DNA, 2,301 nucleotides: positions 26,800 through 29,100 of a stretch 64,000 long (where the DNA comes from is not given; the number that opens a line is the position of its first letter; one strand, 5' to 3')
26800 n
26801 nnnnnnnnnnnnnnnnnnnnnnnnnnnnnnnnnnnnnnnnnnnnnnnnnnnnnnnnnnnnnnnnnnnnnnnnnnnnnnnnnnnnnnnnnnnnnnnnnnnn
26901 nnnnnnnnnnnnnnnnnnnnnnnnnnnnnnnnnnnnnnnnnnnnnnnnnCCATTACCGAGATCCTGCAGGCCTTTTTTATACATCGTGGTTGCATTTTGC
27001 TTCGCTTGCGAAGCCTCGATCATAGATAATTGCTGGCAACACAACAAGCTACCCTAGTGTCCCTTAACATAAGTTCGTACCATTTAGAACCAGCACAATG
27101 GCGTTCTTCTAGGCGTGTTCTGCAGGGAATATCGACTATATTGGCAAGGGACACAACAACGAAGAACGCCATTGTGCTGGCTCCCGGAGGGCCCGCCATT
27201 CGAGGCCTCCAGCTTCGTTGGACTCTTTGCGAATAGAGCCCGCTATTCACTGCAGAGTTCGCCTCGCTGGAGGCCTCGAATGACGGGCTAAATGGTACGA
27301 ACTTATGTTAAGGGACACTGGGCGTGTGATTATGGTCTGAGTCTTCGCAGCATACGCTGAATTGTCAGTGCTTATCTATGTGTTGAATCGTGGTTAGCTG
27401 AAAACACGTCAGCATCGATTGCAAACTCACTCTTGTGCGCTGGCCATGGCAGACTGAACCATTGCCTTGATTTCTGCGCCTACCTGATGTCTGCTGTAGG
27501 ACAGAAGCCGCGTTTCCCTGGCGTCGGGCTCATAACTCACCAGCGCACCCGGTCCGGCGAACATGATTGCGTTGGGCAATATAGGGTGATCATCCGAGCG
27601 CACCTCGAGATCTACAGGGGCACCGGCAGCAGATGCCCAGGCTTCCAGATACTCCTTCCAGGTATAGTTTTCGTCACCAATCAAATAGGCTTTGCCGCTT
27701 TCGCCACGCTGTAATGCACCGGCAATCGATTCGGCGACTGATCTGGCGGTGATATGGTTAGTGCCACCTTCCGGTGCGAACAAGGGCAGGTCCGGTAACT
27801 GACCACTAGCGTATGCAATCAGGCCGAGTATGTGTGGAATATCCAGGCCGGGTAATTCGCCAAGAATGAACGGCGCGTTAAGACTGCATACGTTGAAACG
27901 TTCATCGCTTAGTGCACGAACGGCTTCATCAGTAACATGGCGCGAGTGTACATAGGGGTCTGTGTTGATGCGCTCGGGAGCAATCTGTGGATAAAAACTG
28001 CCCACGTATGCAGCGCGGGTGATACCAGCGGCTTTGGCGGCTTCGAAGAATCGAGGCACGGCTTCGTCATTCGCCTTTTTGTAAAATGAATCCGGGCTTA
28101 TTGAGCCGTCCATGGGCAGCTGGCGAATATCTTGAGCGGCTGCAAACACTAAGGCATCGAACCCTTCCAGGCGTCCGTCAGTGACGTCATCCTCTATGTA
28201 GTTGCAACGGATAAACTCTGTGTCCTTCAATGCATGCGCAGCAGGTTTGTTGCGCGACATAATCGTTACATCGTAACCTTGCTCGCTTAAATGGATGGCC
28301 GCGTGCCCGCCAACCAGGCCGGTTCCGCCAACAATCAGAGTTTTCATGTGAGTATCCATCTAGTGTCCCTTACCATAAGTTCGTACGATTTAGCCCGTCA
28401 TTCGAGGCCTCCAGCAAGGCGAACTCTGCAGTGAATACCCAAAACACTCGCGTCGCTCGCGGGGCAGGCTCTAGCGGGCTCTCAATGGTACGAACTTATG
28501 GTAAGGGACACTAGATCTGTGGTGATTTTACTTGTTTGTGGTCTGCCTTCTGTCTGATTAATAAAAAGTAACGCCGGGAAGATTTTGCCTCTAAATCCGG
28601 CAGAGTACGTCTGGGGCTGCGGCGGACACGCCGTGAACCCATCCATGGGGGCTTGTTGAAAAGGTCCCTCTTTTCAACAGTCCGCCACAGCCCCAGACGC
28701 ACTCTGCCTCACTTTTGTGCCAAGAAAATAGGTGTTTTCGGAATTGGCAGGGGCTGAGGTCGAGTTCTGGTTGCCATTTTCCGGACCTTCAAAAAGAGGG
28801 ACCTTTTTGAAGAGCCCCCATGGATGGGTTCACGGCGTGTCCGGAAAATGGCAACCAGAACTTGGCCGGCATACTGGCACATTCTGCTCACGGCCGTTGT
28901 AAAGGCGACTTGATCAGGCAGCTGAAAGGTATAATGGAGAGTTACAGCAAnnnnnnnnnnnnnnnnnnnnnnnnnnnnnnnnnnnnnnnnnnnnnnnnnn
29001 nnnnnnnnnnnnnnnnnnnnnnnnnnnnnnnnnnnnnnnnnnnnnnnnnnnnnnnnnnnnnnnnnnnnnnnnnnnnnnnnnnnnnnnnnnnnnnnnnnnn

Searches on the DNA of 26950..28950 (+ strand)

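Call 36: search_rna_families(source=window, start=26950, end=28950, threshold=evalue, max_evalue=10, show_alignments=3)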
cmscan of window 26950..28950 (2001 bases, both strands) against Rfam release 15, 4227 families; matches with E-value up to 10: 3.
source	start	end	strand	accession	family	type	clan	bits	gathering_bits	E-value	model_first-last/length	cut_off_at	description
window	28599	28708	+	RF04120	MIR5998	Gene; miRNA;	-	22.7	180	0.045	1-173/173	no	MIR5998 microRNA precursor family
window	28151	28265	-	RF01735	epsC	Cis-reg;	-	18.2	42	3.6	1-117/117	no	epsC RNA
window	28665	28796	-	RF02161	PART1_3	Gene; lncRNA;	-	12.7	40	9.8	1-131/131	no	Prostate androgen-regulated transcript 1 conserved region 3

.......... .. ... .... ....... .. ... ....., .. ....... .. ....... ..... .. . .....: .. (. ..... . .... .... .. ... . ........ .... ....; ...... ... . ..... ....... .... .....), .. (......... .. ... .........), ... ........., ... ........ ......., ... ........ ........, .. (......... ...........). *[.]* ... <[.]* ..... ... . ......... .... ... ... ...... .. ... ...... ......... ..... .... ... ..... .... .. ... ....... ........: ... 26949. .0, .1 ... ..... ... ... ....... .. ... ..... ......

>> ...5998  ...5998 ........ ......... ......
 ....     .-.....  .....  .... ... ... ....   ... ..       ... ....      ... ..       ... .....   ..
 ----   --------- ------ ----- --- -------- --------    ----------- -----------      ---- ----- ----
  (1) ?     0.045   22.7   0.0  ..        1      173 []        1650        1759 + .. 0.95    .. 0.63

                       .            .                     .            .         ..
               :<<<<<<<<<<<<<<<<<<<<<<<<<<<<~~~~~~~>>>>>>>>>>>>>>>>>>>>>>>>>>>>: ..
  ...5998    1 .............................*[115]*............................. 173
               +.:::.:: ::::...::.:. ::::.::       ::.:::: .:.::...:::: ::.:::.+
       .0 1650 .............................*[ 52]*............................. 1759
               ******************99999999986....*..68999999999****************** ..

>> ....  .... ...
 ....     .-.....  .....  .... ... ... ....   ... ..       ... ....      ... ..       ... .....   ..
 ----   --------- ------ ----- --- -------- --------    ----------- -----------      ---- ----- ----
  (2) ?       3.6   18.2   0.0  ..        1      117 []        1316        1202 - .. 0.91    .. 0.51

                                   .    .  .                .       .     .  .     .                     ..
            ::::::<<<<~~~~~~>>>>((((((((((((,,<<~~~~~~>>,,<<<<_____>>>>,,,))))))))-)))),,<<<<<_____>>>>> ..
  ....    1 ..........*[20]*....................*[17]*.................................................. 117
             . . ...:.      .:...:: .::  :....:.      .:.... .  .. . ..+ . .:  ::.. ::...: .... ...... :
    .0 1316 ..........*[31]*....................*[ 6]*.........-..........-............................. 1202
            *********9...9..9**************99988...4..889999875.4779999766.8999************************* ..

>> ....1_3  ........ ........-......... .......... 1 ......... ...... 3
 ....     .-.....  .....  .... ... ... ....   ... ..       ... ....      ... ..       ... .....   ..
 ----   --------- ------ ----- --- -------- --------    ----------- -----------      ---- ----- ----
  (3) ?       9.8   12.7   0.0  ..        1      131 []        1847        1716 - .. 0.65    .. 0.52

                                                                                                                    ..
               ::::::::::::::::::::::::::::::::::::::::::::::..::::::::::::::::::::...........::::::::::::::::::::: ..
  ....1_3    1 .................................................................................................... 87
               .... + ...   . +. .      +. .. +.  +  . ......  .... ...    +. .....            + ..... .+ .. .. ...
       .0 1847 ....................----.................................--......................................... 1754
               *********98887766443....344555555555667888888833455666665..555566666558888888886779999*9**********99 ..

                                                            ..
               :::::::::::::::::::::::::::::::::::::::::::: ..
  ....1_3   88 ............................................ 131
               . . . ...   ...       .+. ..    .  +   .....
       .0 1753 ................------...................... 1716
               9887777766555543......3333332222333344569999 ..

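Call 37: search_dna_similar(query=window:27040-27335:+, collection=plasmids, mode=distant, max_evalue=0.01, max_rows=15)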
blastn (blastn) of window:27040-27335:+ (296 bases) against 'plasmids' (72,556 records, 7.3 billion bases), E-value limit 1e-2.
No match.

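Call 55: build_rna_model(alignment_id=A4, structure=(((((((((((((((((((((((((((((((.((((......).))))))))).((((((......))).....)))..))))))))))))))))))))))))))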
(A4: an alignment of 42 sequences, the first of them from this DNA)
Model R1 built from alignment A4 (42 sequences, 104 columns); structure: as given.
model positions 102; base pairs 41; branch points 1; effective number of sequences 0.94; information 0.59 bits per position. Calibrated on 0.2 Mb of random sequence (short: E-values are rough).
structure used (alignment columns):
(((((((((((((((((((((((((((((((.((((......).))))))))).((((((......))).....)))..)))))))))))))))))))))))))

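Call 56: search_with_rna_model(model_id=R1, source=window, max_evalue=10, filters=off)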
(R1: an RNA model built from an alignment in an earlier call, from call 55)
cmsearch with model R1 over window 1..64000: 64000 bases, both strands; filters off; matches with E-value up to 10: 15.
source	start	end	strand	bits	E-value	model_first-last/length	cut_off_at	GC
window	28762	28863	+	104.9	1.4e-22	1-102/102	no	0.51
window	28603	28704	-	103.1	3.6e-22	1-102/102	no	0.62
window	28762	28863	-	30.2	6.3e-05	1-102/102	no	0.51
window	28603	28704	+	27.4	0.00029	1-102/102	no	0.62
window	27191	27288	+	24.6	0.0014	1-102/102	no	0.61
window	27191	27288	-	24.1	0.0017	1-102/102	no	0.61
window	16265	16380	+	22.1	0.0053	1-102/102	no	0.53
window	27087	27183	-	20.1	0.016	1-102/102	no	0.51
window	27090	27180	+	19.6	0.021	1-102/102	no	0.51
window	4424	4451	+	10.6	2.8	1-102/102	no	0.71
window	9343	9383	-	10.5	2.9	1-102/102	no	0.51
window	4425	4450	-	9.3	5.6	26-51/102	no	0.73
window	16492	16586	-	9.1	6.3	1-102/102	no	0.54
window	32883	32915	-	8.5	8.4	1-102/102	no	0.61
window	9343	9383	+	8.3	9.7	1-102/102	no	0.51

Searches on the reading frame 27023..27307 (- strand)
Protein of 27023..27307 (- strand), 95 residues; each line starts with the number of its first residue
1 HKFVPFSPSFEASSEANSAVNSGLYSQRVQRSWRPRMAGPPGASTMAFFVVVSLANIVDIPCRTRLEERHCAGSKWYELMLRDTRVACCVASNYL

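Call 82: search_protein_representatives(protein=window:27023-27307:-)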
Query: 95 residues. Proteins with E-value up to 0.001 (for the whole library): 4; up to 1e-10: 1; up to 1e-30: 0. The best 4 are listed.
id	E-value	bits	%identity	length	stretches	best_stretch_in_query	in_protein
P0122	9.1e-25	103.0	94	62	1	37-87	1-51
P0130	1.3e-04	38.5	40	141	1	6-85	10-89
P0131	1.5e-04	38.2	38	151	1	6-87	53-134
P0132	5.0e-04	36.6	38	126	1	4-77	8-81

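Call 84: find_encoding_contigs(protein=P0131, flank=3000, max_places=6)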
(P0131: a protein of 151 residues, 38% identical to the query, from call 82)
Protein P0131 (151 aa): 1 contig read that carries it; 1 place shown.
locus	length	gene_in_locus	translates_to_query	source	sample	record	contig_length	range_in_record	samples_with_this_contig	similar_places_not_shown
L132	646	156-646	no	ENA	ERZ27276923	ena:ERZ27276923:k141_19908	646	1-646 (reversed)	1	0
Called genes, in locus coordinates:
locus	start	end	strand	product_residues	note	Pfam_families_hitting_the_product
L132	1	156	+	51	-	?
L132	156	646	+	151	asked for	?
